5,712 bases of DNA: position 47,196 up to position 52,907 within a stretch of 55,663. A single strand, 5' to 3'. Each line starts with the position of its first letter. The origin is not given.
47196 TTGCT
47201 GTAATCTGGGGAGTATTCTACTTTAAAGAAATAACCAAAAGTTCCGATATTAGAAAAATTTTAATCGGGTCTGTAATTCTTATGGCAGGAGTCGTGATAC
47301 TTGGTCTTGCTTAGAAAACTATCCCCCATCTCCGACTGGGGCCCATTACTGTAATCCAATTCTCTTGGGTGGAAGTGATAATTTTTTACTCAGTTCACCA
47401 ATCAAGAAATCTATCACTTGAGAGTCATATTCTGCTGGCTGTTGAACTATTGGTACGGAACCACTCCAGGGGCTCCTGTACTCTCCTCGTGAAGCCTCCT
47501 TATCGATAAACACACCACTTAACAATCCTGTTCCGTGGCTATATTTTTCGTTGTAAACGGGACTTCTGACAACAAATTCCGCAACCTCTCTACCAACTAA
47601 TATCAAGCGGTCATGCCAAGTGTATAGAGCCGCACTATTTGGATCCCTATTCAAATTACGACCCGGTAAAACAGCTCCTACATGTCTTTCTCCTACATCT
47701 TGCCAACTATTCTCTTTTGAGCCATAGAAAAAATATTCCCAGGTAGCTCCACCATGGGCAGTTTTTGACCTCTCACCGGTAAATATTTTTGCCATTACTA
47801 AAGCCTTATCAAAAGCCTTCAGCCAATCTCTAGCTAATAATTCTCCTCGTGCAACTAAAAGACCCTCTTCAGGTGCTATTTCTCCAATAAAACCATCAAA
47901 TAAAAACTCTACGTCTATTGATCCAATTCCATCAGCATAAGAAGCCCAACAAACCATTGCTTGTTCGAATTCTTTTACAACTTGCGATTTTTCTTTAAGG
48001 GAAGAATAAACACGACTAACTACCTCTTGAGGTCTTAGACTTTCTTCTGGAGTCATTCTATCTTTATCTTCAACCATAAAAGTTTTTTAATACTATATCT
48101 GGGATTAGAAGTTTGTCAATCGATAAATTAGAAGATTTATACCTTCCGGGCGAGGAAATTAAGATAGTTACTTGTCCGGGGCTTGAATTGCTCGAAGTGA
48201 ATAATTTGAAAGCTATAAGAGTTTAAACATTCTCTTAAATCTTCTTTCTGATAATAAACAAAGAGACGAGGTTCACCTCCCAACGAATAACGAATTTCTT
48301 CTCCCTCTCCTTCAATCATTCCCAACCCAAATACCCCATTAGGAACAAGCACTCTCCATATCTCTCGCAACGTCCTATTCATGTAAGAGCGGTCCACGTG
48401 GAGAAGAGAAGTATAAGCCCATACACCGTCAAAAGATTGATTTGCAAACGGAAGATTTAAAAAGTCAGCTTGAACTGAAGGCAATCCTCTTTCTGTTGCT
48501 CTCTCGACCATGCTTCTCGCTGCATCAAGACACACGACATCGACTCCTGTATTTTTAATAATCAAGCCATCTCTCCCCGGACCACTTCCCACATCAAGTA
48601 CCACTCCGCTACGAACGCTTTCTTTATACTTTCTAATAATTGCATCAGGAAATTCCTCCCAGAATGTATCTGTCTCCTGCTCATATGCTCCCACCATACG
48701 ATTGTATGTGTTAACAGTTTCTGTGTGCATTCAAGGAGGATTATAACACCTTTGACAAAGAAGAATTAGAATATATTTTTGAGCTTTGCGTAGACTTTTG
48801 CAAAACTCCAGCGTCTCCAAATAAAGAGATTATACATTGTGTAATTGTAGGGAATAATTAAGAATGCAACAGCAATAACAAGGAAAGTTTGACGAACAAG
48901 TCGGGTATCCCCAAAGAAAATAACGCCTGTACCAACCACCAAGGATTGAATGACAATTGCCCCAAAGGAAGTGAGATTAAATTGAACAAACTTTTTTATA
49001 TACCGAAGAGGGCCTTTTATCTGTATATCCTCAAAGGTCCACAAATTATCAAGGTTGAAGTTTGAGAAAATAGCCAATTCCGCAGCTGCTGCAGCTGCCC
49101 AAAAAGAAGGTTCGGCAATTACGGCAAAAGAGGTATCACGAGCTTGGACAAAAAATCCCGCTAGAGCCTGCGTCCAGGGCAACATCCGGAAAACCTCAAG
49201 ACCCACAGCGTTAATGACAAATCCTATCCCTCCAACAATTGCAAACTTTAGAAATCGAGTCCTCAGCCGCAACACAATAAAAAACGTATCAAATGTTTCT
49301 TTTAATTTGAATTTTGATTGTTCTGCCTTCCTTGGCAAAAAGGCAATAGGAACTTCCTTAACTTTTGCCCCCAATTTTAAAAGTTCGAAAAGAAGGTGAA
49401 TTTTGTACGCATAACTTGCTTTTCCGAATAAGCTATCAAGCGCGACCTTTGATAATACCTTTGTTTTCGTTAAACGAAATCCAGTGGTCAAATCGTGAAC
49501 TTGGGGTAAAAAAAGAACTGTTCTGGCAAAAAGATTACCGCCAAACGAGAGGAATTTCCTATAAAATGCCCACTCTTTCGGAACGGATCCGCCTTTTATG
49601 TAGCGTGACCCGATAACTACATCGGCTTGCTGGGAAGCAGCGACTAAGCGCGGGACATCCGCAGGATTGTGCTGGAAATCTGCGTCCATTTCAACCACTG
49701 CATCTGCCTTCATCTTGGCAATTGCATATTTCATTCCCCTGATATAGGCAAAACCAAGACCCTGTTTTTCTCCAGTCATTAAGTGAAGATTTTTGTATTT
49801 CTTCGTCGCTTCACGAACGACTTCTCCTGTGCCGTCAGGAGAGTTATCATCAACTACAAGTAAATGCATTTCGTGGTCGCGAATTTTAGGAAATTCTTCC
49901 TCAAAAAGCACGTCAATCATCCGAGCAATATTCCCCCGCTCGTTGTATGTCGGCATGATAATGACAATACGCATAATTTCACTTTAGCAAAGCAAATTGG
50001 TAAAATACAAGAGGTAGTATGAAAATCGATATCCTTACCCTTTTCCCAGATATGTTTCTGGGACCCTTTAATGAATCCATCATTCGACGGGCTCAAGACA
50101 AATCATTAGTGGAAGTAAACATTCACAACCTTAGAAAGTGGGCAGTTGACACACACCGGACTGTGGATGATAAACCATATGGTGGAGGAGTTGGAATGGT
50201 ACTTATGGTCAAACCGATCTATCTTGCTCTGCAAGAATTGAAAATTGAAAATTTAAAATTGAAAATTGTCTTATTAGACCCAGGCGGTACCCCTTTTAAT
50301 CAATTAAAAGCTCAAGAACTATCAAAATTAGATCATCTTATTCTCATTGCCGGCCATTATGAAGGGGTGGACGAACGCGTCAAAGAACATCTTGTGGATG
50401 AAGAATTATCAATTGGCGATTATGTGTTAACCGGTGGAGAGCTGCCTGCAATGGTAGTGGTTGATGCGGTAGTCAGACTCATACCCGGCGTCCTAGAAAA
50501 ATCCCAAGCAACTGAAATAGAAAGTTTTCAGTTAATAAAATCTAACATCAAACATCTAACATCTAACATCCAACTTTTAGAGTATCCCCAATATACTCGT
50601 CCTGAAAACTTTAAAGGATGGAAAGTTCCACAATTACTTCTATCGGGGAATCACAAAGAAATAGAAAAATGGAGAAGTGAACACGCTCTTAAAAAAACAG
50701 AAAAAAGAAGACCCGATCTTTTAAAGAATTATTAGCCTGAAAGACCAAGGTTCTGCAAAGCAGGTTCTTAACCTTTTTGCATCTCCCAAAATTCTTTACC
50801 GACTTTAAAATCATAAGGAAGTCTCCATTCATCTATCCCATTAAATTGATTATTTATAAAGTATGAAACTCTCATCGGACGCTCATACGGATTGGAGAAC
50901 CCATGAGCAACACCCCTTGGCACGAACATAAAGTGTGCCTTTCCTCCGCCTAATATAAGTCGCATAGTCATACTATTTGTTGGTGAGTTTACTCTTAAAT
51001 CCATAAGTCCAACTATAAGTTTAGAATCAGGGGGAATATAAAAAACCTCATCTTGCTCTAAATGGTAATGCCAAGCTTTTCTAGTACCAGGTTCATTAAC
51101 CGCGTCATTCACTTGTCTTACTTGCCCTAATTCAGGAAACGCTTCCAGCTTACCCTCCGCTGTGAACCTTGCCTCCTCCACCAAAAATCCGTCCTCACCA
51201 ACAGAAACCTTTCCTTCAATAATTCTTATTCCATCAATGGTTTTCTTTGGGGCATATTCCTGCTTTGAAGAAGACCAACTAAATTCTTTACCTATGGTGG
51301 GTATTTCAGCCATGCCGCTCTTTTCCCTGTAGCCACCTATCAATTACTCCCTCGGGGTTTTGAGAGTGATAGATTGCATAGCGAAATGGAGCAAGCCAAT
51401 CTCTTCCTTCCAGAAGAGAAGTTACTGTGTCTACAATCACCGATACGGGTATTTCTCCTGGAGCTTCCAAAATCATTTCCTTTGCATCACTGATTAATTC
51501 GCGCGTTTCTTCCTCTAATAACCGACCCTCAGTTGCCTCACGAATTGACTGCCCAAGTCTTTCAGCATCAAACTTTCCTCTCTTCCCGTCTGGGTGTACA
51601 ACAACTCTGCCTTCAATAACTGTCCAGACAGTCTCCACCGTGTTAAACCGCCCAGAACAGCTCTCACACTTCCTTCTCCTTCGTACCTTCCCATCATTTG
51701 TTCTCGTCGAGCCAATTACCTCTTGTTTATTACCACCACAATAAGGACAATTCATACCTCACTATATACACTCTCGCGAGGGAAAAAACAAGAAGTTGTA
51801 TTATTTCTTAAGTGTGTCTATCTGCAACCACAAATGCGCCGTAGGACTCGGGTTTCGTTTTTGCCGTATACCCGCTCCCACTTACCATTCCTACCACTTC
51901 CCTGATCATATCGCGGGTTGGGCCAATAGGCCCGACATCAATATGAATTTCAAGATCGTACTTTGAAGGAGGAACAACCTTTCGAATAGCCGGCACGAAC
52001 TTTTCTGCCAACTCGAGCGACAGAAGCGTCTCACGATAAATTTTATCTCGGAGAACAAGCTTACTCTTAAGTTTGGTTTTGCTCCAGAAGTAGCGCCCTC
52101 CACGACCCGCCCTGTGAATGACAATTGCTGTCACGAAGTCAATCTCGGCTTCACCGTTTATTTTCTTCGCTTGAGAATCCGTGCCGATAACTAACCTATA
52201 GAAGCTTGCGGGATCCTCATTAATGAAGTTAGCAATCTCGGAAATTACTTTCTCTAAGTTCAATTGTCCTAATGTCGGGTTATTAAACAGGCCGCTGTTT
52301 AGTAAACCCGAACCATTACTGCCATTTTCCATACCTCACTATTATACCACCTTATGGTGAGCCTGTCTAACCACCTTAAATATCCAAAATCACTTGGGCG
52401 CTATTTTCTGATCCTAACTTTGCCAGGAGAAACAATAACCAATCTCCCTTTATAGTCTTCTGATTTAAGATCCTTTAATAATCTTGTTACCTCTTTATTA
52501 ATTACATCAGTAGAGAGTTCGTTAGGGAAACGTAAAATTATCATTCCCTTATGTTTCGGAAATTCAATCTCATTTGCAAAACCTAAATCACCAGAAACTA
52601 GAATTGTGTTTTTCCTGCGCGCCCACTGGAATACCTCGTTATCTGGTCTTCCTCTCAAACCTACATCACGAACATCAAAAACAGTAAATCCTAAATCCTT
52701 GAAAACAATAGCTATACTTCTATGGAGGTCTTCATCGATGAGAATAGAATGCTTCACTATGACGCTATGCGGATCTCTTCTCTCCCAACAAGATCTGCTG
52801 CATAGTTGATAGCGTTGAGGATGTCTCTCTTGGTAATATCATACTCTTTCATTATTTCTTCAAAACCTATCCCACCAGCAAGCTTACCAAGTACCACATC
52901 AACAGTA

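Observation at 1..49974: A roughly 50-kb, almost unidirectional glycosylation super-locus with about 20 lipid-carrier-dependent (GT-C-type) membrane glycosyltransferases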

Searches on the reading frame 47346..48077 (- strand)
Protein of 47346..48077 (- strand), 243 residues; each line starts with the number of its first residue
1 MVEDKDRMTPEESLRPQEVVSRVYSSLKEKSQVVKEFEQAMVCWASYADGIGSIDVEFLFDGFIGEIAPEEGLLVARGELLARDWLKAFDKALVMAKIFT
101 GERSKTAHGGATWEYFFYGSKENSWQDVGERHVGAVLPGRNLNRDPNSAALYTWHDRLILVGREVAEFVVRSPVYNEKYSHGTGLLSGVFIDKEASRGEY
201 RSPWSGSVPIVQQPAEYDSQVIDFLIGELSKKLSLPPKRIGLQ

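Call 10: search_protein_families(library=pfam, proteins=[window:47346-48077:-], max_evalue=0.01)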
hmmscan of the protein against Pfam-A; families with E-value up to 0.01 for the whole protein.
window:47346-48077:- (243 aa): 0 families

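Call 14: search_protein_families(library=ncbifam, proteins=[window:47346-48077:-], max_evalue=0.01)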
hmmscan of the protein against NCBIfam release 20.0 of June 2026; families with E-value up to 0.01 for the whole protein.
window:47346-48077:- (243 aa): 0 families

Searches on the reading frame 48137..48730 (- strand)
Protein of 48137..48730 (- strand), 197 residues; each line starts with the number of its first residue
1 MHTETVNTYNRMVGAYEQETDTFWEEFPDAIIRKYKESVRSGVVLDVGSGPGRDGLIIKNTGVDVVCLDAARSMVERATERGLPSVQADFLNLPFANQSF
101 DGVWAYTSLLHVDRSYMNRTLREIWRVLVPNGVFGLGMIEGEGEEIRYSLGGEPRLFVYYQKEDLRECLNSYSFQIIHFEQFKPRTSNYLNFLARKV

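Call 10: search_protein_families(library=pfam, proteins=[window:48137-48730:-], max_evalue=0.01)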
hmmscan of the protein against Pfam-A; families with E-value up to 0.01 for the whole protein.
window:48137-48730:- (197 aa): 8 families
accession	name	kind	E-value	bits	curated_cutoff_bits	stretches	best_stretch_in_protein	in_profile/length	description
PF08241.18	Methyltransf_11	-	9.7e-18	65.1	21.2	1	45-134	1-93/95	Methyltransferase domain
PF13649.12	Methyltransf_25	-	3.7e-17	63.2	27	1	44-132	1-97/97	Methyltransferase domain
PF08242.18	Methyltransf_12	-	1.9e-10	41.8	30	1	45-134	1-98/98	Methyltransferase domain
PF13847.12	Methyltransf_31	-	3.6e-08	33.6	27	1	43-136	6-109/145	Methyltransferase domain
PF13489.12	Methyltransf_23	-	6.7e-07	29.6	27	1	36-178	18-163/164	Methyltransferase domain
PF03141.22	Methyltransf_29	-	0.0014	17.8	23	1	31-135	108-216/506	Putative S-adenosyl-L-methionine-dependent methyltransferase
PF05148.21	Methyltransf_8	-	0.004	17.5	27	1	24-138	55-158/219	Hypothetical methyltransferase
PF07021.18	MetW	-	0.0076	16.3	21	0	37-112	9-88/193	Methionine biosynthesis protein MetW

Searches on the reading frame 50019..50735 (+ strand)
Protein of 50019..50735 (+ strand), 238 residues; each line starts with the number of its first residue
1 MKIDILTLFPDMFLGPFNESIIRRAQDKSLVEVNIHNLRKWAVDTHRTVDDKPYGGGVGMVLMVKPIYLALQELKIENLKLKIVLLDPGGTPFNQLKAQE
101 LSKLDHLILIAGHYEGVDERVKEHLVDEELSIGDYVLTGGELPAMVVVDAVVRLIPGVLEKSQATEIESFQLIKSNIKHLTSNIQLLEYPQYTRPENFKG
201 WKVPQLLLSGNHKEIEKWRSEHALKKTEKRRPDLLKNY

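Call 10: search_protein_families(library=pfam, proteins=[window:50019-50735:+], max_evalue=0.01)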
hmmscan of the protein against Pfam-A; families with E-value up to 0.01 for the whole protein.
window:50019-50735:+ (238 aa): 1 family
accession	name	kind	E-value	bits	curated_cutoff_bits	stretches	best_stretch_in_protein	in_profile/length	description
PF01746.26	tRNA_m1G_MT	-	1.1e-60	205.2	27.3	1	24-232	3-195/195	tRNA (Guanine-1)-methyltransferase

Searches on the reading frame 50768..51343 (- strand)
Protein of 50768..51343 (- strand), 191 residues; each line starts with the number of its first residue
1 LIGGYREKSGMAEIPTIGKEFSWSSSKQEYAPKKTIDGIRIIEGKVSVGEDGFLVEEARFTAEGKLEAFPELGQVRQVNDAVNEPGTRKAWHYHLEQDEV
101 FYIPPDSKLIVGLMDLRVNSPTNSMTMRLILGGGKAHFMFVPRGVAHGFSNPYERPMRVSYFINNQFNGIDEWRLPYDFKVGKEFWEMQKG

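Call 13: search_protein_families(library=pfam, proteins=[window:50768-51343:-], max_evalue=0.01)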
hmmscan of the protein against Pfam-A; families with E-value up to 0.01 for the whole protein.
window:50768-51343:- (191 aa): 3 families
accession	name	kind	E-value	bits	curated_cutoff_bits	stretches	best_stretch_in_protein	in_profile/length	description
PF00908.23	dTDP_sugar_isom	-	2.1e-09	37.7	27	1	35-172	3-138/168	dTDP-4-dehydrorhamnose 3,5-epimerase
PF07883.17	Cupin_2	-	0.00052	20.1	27.2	0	138-159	45-66/70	Cupin domain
PF14667.12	Polysacc_synt_C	-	0.0047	17.5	28.7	1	73-168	15-104/111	Polysaccharide biosynthesis C-terminal domain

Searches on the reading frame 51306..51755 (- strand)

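Call 13: search_protein_families(library=pfam, proteins=[window:51306-51755:-], max_evalue=0.01)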
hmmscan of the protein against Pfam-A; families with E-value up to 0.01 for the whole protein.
window:51306-51755:- (149 aa): 3 families
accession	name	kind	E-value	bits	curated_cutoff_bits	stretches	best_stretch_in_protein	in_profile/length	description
PF22811.2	Zn_ribbon_NrdR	-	3.9e-14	52.7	27.2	1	1-41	1-42/42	Transcriptional repressor NrdR-like, N-terminal domain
PF03477.21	ATP-cone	-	0.00011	23.1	25.8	1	51-115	2-67/88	ATP cone domain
PF00684.25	DnaJ_CXXCXGXG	-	0.0072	17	32.7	0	2-40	17-54/65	DnaJ central domain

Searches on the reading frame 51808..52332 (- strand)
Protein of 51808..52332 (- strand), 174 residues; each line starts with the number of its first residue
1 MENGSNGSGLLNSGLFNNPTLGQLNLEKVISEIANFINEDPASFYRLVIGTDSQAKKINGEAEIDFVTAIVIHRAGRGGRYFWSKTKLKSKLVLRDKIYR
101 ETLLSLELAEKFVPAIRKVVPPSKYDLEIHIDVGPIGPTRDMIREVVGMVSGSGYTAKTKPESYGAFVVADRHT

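Call 13: search_protein_families(library=pfam, proteins=[window:51808-52332:-], max_evalue=0.01)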
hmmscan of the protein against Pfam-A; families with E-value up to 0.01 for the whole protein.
window:51808-52332:- (174 aa): 1 family
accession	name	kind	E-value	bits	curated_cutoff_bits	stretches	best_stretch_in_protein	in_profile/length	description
PF04308.18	RNaseH_like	-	7.7e-46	156.1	25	1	29-174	2-144/145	Ribonuclease H-like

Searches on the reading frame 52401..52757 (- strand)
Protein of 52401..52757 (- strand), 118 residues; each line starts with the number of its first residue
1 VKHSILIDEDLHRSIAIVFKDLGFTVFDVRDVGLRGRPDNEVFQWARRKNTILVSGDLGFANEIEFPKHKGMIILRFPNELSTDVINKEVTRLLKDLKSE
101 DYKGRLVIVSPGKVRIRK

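Call 13: search_protein_families(library=pfam, proteins=[window:52401-52757:-], max_evalue=0.01)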
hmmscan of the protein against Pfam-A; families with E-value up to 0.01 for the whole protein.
window:52401-52757:- (118 aa): 2 families
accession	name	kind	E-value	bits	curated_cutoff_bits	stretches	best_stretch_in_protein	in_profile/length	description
PF18480.7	DUF5615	-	1.4e-17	63.9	23.8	1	5-110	3-108/110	Domain of unknown function (DUF5615)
PF18478.7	PIN_10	-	0.00073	20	26.2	1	5-61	3-63/84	PIN like domain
